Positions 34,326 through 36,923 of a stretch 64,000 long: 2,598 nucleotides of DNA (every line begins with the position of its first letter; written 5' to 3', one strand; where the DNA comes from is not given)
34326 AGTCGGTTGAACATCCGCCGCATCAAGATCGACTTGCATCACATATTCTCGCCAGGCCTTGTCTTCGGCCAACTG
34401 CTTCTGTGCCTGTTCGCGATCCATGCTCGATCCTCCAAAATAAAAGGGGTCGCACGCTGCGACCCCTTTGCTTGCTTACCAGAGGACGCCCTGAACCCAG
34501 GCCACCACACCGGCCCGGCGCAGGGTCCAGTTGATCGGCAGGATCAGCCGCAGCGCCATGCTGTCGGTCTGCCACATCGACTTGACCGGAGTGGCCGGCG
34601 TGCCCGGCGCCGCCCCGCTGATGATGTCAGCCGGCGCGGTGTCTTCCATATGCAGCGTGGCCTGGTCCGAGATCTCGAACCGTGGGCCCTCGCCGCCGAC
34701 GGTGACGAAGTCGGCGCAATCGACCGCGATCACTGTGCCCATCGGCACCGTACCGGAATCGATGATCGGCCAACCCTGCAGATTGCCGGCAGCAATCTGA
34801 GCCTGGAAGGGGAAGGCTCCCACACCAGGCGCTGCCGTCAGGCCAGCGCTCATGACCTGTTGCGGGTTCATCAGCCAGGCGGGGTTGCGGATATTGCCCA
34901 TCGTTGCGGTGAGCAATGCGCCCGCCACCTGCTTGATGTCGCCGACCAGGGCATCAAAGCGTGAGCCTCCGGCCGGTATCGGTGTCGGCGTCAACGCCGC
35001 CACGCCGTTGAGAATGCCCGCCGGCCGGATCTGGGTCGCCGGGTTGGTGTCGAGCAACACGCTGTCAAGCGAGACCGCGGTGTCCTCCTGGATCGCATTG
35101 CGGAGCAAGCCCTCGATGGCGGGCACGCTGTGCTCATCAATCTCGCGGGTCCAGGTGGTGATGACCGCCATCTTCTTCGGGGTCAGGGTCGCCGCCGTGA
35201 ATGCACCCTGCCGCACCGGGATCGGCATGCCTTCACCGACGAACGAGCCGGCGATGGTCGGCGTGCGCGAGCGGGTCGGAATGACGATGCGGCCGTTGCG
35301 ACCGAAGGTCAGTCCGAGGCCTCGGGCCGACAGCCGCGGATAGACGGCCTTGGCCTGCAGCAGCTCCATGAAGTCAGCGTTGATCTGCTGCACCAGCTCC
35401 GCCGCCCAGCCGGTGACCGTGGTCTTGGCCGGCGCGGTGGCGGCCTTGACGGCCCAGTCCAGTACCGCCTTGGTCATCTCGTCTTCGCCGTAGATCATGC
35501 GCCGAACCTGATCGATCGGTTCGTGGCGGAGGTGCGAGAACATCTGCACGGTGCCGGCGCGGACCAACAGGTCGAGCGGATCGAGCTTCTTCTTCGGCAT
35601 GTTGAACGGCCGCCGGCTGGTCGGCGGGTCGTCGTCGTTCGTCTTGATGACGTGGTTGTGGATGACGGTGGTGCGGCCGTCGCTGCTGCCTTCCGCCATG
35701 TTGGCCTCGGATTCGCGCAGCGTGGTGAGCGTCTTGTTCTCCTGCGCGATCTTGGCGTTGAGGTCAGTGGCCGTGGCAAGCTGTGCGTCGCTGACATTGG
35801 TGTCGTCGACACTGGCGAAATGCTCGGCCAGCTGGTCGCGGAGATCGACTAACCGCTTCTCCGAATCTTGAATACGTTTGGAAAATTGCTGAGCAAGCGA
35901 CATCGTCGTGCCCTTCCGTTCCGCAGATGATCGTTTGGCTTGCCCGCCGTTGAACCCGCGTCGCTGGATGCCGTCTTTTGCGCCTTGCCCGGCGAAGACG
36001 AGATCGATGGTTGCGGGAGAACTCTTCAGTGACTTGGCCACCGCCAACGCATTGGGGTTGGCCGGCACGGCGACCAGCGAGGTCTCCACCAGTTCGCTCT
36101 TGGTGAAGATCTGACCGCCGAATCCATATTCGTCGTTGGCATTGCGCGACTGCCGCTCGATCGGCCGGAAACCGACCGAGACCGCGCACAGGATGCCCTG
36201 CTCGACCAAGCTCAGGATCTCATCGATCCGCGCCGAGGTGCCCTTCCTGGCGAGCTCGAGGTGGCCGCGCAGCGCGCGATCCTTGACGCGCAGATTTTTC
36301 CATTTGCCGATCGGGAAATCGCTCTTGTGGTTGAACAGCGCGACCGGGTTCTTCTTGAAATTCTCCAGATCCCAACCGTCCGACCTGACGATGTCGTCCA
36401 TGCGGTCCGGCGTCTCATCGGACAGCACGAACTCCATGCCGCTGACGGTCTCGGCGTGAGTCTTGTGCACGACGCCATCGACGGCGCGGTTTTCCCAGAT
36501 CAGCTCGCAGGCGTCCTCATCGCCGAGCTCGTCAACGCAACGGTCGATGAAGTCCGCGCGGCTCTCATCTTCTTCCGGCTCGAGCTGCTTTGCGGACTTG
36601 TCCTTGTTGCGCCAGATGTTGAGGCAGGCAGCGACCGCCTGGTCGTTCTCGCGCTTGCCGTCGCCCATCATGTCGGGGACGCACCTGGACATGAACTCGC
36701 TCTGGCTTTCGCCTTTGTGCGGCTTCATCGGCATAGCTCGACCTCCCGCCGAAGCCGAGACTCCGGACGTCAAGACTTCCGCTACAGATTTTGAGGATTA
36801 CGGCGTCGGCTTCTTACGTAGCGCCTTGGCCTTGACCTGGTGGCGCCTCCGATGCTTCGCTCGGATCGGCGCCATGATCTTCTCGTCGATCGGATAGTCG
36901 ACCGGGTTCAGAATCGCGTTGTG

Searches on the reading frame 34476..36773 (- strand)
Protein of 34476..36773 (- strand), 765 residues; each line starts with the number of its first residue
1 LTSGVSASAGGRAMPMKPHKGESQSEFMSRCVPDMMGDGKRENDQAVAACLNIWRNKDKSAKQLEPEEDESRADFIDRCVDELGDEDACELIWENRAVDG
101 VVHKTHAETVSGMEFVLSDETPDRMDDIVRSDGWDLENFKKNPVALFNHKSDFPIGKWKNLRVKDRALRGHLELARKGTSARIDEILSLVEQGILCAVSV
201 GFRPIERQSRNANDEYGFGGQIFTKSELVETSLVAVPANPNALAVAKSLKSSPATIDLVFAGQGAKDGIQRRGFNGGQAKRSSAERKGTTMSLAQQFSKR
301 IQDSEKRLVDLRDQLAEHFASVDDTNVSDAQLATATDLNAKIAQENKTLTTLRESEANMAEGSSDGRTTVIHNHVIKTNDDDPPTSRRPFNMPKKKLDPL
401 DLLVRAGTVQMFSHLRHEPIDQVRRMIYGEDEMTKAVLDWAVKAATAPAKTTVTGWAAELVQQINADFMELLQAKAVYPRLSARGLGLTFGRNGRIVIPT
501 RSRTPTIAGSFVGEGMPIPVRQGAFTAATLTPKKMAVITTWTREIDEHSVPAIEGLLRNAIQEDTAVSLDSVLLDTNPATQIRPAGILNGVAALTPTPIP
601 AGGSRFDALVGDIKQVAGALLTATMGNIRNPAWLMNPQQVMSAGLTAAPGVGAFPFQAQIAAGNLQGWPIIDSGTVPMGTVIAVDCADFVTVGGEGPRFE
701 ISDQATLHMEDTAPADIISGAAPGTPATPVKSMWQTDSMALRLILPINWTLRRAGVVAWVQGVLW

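Call 10: search_protein_families(library=phrogs, proteins=[window:34476-36773:-], max_evalue=0.001)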
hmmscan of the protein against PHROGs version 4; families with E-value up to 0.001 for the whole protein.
window:34476-36773:- (765 aa): 9 families
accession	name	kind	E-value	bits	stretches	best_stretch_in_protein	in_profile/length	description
phrog_617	-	head and packaging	5.1e-80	271.1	1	104-765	19-626/626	major head protein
phrog_11321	-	unknown function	1.7e-23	84.6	1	113-248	3-140/327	-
phrog_80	-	head and packaging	5.7e-23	83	1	120-278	246-399/607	head maturation protease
phrog_10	-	head and packaging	8.5e-15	55.7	1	297-706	261-605/752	major head protein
phrog_4523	-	head and packaging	2.7e-09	37.3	1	135-368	64-287/644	major head and protease protein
phrog_6538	-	unknown function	3.1e-07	31.2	1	618-763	47-185/193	-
phrog_3244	-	head and packaging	7.2e-07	30.2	1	137-350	65-256/326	head maturation protease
phrog_2263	-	head and packaging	1.1e-05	25.6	0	146-686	78-495/551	major head protein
phrog_26508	-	unknown function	0.0001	23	1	649-763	29-136/144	-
